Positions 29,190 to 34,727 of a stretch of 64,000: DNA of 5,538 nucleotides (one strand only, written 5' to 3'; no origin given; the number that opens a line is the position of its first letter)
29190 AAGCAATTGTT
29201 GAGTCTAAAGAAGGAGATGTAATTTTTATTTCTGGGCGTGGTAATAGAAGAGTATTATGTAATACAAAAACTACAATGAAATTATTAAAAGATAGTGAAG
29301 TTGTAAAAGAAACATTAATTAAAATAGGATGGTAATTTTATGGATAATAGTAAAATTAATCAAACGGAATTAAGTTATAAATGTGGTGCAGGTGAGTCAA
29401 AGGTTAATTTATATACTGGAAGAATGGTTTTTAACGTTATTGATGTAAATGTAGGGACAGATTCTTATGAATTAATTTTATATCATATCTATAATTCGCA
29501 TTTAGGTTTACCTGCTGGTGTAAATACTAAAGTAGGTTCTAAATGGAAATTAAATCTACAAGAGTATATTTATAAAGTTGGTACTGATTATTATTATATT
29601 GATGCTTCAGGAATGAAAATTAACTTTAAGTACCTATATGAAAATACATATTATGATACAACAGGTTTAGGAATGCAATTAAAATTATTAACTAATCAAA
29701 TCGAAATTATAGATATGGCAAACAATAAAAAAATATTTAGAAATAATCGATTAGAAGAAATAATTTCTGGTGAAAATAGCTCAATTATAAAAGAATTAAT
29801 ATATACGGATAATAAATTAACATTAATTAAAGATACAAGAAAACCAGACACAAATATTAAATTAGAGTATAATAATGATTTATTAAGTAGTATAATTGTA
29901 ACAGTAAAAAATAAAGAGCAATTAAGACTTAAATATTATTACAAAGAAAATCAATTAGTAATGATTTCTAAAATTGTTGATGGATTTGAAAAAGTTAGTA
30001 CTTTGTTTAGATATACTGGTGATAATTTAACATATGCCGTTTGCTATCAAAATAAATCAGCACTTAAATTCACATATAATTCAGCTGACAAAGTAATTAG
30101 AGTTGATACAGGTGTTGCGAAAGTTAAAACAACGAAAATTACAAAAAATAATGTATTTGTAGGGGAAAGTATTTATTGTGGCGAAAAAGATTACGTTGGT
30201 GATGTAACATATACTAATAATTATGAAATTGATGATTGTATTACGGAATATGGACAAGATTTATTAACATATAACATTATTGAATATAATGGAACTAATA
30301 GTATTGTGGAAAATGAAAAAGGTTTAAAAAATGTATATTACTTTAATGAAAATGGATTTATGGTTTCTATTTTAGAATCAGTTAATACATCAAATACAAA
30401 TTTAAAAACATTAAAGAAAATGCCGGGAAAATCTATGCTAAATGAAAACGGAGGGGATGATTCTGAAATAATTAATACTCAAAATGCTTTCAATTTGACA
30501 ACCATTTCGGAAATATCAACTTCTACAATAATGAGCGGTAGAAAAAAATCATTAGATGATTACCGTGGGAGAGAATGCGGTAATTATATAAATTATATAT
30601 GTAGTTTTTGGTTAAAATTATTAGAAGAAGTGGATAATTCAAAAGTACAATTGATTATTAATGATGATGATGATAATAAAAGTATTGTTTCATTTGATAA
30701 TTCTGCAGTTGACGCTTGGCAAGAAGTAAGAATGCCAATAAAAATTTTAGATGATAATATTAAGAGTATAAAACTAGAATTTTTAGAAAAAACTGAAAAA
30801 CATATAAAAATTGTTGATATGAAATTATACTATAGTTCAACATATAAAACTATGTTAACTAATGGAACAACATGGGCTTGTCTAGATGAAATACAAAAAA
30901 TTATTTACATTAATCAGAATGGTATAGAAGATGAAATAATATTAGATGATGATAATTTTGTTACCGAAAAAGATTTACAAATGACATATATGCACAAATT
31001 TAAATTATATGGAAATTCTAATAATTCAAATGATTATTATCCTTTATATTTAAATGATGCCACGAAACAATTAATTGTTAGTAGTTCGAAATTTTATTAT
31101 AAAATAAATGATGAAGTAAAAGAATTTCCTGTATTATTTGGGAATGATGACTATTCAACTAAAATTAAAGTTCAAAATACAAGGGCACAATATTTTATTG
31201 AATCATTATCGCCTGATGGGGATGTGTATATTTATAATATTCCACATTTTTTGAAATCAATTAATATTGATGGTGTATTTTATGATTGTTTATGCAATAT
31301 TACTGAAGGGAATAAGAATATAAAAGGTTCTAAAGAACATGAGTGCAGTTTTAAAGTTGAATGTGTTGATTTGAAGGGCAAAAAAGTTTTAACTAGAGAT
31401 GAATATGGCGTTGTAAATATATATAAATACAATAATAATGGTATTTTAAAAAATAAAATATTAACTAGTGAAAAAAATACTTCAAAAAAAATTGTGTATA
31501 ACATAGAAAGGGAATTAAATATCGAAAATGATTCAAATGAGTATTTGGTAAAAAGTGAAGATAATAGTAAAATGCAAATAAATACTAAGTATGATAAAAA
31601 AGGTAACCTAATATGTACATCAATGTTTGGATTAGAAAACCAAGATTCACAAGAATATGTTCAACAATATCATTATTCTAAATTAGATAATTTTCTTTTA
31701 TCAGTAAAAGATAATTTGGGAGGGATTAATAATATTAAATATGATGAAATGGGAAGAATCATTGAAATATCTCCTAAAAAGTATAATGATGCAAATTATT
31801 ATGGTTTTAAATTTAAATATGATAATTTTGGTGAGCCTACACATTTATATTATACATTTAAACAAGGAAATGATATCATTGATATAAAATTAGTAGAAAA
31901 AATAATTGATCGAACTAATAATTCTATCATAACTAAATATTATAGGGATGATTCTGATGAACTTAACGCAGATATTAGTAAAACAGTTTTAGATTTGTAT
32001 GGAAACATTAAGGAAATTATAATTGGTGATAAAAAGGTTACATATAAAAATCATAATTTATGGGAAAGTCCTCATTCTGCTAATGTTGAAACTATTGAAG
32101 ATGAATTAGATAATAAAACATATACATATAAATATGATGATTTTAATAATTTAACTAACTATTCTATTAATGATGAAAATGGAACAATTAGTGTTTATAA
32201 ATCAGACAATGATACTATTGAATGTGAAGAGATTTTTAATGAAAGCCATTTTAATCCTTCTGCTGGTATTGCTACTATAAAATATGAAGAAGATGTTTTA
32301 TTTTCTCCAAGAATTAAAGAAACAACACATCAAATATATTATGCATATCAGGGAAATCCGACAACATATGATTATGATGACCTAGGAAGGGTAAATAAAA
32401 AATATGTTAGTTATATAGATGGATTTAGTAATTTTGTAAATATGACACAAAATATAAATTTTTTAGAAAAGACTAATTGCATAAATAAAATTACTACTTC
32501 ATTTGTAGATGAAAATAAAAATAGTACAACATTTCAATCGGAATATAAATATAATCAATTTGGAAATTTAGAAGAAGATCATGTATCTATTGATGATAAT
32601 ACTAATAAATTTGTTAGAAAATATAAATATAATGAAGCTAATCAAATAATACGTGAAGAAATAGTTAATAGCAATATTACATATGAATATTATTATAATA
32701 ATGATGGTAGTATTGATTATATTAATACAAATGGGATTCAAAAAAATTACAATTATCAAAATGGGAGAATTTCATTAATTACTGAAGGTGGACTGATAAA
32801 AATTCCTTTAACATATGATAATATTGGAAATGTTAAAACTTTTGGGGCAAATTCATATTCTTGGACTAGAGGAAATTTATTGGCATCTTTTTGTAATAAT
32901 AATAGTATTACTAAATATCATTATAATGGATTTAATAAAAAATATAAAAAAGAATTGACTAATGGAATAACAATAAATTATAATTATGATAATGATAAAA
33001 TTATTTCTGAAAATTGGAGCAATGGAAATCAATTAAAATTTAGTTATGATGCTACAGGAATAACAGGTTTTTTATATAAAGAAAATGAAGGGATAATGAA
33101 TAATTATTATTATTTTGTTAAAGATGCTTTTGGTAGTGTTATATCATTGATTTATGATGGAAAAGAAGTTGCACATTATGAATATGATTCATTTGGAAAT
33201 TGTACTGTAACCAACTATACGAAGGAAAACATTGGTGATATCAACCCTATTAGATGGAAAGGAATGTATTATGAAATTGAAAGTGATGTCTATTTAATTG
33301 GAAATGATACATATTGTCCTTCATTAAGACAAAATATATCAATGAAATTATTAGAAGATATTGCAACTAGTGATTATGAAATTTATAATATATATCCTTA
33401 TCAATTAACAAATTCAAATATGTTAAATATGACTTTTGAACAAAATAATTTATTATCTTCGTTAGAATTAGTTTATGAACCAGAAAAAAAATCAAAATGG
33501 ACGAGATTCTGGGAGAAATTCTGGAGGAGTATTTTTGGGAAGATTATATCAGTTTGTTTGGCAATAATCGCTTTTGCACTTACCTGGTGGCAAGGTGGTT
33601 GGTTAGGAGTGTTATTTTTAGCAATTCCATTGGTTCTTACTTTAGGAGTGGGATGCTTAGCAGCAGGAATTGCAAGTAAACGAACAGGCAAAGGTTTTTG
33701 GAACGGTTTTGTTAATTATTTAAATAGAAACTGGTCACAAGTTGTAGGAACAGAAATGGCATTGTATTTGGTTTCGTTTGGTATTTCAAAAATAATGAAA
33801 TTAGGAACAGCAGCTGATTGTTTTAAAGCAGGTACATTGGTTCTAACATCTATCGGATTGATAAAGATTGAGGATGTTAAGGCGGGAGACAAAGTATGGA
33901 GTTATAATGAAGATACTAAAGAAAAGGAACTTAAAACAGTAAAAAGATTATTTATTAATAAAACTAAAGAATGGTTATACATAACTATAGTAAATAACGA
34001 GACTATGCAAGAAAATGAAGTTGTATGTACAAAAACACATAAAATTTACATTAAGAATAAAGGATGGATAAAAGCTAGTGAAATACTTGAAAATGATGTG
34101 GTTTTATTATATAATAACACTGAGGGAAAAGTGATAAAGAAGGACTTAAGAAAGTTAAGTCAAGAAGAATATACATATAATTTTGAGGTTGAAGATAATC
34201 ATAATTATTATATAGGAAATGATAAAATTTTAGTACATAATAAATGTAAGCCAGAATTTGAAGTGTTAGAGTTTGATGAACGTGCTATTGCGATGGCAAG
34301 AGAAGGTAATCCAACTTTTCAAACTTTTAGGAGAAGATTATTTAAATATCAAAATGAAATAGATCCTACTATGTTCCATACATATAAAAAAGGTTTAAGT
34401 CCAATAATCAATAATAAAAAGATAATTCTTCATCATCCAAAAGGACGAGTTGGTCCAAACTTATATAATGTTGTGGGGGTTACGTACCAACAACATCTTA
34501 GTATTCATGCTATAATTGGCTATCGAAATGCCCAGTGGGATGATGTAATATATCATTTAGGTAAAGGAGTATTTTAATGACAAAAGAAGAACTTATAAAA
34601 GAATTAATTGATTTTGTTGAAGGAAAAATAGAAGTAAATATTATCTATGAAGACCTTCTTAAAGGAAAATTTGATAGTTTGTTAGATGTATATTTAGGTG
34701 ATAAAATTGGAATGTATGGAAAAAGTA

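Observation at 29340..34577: Unusual Rhs architecture: no trafficking domain, inserted beta-sandwich-like module, TM helices and pretoxin-HINT before an LHH nuclease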

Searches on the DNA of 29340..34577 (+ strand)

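Call 8: search_dna_similar(query=window:29340-34577:+, collection=plasmids, mode=near)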
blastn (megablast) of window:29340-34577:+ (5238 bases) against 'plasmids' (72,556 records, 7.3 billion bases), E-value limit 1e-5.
No match.

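Call 9: search_dna_similar(query=window:29340-34577:+, collection=phages, mode=near)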
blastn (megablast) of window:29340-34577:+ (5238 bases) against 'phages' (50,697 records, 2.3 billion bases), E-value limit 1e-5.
No match.

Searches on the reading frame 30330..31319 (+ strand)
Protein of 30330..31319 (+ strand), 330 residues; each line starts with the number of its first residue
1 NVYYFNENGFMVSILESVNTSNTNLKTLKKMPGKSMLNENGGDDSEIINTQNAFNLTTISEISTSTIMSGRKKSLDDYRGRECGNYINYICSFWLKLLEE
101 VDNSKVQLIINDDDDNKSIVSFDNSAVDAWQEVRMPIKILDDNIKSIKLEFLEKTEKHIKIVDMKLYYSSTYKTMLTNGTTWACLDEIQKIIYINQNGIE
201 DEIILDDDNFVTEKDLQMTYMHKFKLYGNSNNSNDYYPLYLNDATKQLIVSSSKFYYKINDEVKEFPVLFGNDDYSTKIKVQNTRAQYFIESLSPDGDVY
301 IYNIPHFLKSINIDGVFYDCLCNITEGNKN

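Call 54: find_homologous_proteins(query=window:30330-31319:+, max_evalue=0.001)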
Query window:30330-31319:+ (330 aa): 2 proteins with E <= 0.001 among 1520 candidates.
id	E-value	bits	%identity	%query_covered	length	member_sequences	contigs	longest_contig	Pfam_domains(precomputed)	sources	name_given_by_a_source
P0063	4.8e-123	429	81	72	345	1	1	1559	-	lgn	-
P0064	2.2e-31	127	97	22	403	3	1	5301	-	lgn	-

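Call 79: predict_structure(alignment_id=A5)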
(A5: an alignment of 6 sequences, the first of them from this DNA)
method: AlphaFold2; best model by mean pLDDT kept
length: 330 residues; sequences in the alignment: 6
mean_pLDDT: 70.4   pTM: 0.65
mean pLDDT of the five models: 70.4, 61.8, 51.4, 38.8, 36.8
residues with pLDDT >= 90: 24; 70-90: 174; 50-70: 79; < 50: 53
segments of 3 or more residues with pLDDT < 50: 1-46, 66-70
pLDDT, mean of each block of 10 residues (from residue 1): 36 44 43 30 49 77 57 55 59 82 82 71 76 70 69 87 69 78 85 92 87 87 79 78 86 83 81 58 77 66 81 81 70
secondary structure, 60 per line:
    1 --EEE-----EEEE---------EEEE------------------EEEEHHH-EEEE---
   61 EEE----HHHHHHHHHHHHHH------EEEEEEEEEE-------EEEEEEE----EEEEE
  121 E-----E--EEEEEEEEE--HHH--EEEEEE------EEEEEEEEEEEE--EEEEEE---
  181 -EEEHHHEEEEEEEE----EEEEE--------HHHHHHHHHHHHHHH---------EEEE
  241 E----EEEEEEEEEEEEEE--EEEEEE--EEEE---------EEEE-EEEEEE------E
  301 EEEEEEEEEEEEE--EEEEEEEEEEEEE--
elements in order: E3-5 E11-14 E24-27 E46-49 E54-57 E61-63 H68-81 E88-97 E105-111 E116-121 E130-138 E146-151 E158-169 E172-177 E182-184 E188-195 E200-204 H213-227 E237-241 E246-259 E262-267 E270-273 E283-286 E288-293 E300-313 E316-328

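Call 84: fold_search(model_id=the predicted structure, library=pdb)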
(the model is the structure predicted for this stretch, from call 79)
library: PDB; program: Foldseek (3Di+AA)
matches with E <= 10: 962; with E <= 0.001: 1
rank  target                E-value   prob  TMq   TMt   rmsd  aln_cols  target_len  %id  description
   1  4fvv_B                4.0e-04  0.75  0.20  0.17  18.6       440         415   12  Crystal structure of HCR/D-Sa-GBL1/C (released 2012-10-24)
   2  5lr0_A                1.6e-03  0.47  0.18  0.15  18.8       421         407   10  Binding domain of Botulinum Neurotoxin DC in complex with SialylT (released 2017-08-30)
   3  9arl_B                3.1e-03  0.51  0.20  0.07  19.4       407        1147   11  CryoEM structure of BoNT-NTNH-OrfX2 complex from Clostridium botulinum strain A1-ST7B, major class (released 2025-01-22)
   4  6o2n_Z                4.4e-03  0.47  0.15  0.08  28.3       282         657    9  CDTb Double Heptamer Short Form Modeled from Cryo-EM Map Reconstructed using C7 Symmetry (released 2019-10-30)
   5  6uwi_D                6.7e-03  0.72  0.18  0.10  19.1       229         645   12  Crystal structure of the Clostridium difficile translocase CDTb (released 2020-01-22)
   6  2zez_B                7.5e-03  1.00  0.23  0.46   5.0       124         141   12  Family 16 Carbohydrate Binding Module-2 (released 2008-03-25)
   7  7nuo_1                8.4e-03  0.85  0.17  0.24   8.3       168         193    8  Rhinovirus 14 empty particle at pH 6.2 (released 2021-05-19)
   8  6uwi_E                8.8e-03  0.82  0.22  0.12  18.6       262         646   12  Crystal structure of the Clostridium difficile translocase CDTb (released 2020-01-22)
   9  6uwi_A                1.0e-02  0.80  0.22  0.12  18.6       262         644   12  Crystal structure of the Clostridium difficile translocase CDTb (released 2020-01-22)
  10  7uac_H                1.2e-02  0.63  0.23  0.17  12.9       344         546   10  Human pro-meprin alpha (zymogen state) (released 2022-11-02)
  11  4gwn_A                1.4e-02  0.72  0.22  0.14  14.6       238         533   12  Crystal structure of human mature meprin beta (released 2012-09-19)
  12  6uwi_G                1.5e-02  0.57  0.18  0.10  19.0       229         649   12  Crystal structure of the Clostridium difficile translocase CDTb (released 2020-01-22)
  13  1gui_A                1.8e-02  0.98  0.18  0.33   4.0        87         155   20  CBM4 structure and function (released 2002-09-26)
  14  7yv7_A                1.8e-02  0.80  0.16  0.24   8.7       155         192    9  Cryo-EM structure of expanded coxsackievirus A16 empty particle in complex with antibody 9B5 (released 2022-10-19)
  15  6lhb_A                1.9e-02  0.80  0.20  0.27  10.7       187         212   10  The cryo-EM structure of coxsackievirus A16 A-particle (released 2020-02-05)
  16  2zez_C                2.2e-02  0.99  0.21  0.44   5.4       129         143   12  Family 16 Carbohydrate Binding Module-2 (released 2008-03-25)
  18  2zez_A                3.3e-02  0.99  0.21  0.43   5.5       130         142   12  Family 16 Carbohydrate Binding Module-2 (released 2008-03-25)
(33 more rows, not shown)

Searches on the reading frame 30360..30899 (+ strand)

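Call 7: search_protein_families(library=pfam, proteins=[window:30360-30899:+], max_evalue=10)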
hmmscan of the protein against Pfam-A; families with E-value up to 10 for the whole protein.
window:30360-30899:+ (180 aa): 1 family
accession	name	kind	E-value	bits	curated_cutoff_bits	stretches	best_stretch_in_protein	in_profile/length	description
PF17951.6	FAS_meander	-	0.078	13.2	23.1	1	86-159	44-114/146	Fatty acid synthase meander beta sheet domain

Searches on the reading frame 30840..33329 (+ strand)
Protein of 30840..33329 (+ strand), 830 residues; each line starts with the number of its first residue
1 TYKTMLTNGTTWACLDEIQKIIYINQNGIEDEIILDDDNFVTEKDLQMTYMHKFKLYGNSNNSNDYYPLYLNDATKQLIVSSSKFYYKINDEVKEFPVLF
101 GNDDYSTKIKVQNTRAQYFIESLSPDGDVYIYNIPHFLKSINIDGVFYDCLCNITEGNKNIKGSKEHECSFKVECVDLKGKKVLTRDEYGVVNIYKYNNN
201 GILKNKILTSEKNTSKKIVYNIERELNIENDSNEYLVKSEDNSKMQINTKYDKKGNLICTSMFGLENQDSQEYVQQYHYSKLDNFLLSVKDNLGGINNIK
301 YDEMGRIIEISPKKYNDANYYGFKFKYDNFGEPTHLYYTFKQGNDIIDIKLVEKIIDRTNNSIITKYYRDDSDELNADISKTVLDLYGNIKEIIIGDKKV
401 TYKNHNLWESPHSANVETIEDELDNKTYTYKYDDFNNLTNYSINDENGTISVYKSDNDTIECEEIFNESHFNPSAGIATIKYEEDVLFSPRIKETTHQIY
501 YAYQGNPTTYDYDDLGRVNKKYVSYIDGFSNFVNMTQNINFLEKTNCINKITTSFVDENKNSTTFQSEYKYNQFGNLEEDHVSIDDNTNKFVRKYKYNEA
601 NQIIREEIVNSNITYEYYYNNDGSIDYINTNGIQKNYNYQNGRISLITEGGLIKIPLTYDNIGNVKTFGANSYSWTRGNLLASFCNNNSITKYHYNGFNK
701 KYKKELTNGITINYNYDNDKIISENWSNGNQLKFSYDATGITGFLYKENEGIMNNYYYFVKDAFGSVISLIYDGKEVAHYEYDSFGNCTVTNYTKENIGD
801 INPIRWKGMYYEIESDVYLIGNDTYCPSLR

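Call 7: search_protein_families(library=pfam, proteins=[window:30840-33329:+], max_evalue=10)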
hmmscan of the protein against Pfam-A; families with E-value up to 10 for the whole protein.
window:30840-33329:+ (830 aa): 1 family
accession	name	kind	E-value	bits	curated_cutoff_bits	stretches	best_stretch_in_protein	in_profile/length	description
PF05593.20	RHS_repeat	-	1.1e-10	42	22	3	420-439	11-29/38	RHS Repeat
